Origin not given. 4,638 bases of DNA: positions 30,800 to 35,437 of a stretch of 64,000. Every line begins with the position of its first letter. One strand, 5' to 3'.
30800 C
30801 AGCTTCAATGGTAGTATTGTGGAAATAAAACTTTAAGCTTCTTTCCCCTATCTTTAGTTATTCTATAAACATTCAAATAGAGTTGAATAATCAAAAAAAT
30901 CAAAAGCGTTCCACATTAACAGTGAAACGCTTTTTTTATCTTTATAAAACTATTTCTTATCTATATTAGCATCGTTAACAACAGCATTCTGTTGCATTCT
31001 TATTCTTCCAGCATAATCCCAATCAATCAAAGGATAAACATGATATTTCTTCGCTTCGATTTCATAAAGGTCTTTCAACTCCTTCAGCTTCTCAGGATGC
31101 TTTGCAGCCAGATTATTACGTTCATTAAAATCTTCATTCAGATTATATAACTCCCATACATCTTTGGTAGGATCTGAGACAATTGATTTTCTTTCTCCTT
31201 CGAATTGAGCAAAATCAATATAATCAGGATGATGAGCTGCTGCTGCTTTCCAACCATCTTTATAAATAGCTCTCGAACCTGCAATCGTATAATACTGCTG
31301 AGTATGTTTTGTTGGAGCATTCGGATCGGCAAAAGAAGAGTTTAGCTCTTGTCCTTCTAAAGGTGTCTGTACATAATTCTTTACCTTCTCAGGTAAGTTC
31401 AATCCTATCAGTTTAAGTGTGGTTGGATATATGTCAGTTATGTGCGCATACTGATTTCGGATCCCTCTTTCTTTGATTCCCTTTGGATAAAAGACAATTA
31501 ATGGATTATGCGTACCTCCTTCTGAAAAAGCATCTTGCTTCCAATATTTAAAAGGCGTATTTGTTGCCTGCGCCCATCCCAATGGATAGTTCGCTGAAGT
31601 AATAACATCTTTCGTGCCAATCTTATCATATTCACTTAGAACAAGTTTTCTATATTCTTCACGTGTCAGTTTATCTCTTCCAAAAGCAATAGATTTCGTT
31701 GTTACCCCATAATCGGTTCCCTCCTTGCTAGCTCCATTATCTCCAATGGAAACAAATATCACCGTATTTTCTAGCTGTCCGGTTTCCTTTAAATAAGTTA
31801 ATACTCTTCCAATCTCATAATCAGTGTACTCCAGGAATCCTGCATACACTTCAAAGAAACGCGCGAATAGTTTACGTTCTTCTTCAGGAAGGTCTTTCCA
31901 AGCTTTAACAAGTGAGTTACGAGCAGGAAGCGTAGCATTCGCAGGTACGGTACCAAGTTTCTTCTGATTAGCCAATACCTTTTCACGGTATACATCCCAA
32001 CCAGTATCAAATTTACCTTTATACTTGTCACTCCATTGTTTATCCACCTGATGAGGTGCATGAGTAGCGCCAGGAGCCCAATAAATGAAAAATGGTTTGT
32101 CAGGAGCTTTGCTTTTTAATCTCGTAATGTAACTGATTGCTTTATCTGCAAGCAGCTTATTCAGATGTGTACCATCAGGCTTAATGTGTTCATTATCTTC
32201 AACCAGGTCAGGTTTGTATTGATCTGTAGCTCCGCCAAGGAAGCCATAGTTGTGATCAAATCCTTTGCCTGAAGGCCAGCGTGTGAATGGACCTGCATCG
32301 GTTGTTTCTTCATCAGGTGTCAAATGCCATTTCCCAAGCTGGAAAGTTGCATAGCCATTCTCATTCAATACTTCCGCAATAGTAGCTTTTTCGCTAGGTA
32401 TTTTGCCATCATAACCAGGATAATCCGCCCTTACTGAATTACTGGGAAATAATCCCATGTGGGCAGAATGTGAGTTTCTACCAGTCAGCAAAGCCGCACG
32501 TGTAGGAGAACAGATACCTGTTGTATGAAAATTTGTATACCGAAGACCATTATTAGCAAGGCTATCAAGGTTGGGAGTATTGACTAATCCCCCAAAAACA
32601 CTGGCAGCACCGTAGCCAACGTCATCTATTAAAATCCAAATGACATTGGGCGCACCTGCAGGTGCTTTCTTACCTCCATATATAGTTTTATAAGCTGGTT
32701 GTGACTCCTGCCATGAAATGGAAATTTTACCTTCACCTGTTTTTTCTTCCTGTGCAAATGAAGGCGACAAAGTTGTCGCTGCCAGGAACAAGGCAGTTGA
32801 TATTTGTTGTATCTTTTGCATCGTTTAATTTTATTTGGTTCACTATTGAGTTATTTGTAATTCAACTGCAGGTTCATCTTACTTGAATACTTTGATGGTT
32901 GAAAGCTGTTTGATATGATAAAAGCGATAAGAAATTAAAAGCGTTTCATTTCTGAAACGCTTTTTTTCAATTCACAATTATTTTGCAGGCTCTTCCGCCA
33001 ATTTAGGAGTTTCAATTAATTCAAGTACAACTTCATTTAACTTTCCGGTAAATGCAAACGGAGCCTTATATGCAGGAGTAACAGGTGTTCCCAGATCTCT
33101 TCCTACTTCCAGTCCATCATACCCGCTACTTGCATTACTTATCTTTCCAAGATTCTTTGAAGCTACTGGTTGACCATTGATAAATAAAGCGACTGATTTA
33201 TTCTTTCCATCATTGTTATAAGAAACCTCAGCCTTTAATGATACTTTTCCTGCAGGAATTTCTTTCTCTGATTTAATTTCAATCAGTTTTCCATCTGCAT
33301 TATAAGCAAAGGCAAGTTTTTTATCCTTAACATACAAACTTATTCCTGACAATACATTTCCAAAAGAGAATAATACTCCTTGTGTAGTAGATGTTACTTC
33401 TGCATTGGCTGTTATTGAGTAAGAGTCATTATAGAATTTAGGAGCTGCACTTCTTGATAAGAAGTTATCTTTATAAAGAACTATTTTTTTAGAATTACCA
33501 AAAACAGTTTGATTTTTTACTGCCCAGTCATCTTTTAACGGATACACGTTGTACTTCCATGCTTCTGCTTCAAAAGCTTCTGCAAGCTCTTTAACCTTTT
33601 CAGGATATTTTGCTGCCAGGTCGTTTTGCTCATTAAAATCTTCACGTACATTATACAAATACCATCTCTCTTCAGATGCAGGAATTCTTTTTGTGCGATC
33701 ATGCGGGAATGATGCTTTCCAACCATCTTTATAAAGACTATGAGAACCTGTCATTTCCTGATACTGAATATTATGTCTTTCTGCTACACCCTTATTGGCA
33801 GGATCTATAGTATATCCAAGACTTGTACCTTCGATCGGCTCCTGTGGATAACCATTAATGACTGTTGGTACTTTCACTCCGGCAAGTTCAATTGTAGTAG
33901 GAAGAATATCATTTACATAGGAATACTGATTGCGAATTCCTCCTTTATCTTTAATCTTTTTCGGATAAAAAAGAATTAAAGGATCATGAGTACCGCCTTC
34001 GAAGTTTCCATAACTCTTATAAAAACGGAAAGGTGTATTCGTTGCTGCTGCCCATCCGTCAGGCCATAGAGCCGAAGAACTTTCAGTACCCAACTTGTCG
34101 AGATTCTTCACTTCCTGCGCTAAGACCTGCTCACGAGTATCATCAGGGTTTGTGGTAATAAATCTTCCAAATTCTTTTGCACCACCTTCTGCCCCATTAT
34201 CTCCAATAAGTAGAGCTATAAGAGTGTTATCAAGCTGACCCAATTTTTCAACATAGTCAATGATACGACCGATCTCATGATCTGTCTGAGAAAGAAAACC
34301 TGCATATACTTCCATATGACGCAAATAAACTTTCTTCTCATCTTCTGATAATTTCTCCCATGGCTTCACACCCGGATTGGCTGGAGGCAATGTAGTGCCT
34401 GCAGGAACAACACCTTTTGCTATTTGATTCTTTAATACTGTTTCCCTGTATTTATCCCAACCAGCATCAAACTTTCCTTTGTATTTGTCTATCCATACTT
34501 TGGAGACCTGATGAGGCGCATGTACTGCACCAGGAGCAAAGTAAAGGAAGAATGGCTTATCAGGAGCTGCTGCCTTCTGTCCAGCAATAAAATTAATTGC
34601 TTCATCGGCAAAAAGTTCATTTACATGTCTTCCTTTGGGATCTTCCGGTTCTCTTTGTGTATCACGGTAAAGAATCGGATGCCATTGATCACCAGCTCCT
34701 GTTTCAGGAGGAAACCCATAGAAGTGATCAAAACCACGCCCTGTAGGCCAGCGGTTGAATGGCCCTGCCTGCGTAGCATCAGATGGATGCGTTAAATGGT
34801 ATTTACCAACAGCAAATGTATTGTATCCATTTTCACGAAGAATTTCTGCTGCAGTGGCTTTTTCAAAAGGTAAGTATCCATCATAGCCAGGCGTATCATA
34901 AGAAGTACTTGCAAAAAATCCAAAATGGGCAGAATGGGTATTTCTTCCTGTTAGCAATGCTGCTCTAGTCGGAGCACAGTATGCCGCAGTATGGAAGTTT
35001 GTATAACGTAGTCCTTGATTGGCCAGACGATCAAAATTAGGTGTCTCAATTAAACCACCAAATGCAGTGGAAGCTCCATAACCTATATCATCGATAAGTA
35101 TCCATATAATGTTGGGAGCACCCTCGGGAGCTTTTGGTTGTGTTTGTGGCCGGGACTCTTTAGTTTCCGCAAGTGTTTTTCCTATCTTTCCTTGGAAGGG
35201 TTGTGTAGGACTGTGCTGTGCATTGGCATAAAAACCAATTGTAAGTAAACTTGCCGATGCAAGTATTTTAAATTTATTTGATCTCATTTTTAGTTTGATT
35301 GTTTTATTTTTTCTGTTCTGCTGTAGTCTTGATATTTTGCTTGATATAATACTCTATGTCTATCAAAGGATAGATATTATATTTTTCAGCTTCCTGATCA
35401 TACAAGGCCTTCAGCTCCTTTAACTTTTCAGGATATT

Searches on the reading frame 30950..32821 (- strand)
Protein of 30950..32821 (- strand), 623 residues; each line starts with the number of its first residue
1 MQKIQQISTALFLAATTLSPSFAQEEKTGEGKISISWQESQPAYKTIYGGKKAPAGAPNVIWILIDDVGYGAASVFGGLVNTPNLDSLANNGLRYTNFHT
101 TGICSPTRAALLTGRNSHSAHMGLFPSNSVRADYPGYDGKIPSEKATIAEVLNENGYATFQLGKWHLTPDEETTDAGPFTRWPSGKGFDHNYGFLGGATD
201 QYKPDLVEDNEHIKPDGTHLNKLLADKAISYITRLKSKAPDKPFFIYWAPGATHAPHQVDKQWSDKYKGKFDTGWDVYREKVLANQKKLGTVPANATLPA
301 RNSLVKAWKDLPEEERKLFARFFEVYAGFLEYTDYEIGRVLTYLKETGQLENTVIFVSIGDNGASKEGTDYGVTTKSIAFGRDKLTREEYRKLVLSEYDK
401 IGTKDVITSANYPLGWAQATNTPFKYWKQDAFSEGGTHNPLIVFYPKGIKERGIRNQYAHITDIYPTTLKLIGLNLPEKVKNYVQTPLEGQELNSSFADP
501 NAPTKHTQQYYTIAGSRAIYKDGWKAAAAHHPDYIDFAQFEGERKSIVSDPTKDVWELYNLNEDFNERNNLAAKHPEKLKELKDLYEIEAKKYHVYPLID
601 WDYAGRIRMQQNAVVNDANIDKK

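Call 47: search_protein_families(library=pfam, proteins=[window:30950-32821:-], max_evalue=0.00001)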
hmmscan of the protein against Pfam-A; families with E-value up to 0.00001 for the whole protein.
window:30950-32821:- (623 aa): 2 families
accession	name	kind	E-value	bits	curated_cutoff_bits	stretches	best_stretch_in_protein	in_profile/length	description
PF00884.28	Sulfatase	-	4e-65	220.5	25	1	58-473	1-300/301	Sulfatase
PF16347.10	SGSH_C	-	2.2e-07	31.6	29.3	1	434-575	13-135/154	N-sulphoglucosamine sulphohydrolase, C-terminal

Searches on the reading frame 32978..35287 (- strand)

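Call 48: search_protein_families(library=pfam, proteins=[window:32978-35287:-], max_evalue=0.00001)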
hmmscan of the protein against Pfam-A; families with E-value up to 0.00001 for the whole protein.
window:32978-35287:- (769 aa): 1 family
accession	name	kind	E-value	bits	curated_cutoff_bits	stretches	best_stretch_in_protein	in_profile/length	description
PF00884.28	Sulfatase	-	3.7e-58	197.6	25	1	58-471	1-301/301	Sulfatase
